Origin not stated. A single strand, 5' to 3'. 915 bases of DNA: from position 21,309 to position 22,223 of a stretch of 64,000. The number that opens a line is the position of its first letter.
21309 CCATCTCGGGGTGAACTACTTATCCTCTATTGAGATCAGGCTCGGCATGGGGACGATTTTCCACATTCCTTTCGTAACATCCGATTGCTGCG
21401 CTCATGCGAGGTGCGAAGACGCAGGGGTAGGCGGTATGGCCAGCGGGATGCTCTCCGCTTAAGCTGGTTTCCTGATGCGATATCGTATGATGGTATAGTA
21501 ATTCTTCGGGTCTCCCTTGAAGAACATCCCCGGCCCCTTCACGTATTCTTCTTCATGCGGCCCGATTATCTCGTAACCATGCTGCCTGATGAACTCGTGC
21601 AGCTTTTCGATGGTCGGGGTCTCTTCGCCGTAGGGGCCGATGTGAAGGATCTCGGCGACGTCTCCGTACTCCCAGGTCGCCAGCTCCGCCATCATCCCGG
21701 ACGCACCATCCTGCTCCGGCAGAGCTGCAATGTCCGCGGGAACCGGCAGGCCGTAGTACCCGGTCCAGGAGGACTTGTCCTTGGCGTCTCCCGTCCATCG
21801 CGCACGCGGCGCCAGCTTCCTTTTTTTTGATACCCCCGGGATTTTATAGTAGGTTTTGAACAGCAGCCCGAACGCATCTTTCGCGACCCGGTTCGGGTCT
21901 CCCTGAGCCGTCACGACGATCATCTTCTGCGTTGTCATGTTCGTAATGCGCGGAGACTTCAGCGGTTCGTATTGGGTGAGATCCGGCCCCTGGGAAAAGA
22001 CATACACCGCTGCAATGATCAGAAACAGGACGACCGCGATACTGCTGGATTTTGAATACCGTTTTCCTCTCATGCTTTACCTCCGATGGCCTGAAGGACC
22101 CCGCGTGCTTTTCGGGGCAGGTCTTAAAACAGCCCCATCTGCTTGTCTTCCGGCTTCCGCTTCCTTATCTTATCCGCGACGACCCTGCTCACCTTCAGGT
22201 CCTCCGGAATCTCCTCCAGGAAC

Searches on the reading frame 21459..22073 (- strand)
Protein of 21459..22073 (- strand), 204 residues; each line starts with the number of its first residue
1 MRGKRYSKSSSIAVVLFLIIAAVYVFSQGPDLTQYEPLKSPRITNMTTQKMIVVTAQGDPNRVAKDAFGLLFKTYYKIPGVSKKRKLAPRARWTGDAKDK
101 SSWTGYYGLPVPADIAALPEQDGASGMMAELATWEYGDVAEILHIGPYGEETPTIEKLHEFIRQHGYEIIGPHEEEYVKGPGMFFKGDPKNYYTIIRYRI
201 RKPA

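Call 34: search_protein_families(library=pfam, proteins=[window:21459-22073:-], max_evalue=0.0001)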
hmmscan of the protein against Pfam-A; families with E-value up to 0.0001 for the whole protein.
window:21459-22073:- (204 aa): 1 family
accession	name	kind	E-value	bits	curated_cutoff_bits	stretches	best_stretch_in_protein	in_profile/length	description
PF06445.20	GyrI-like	-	1.5e-05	25.7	26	1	41-183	3-140/155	GyrI-like small molecule binding domain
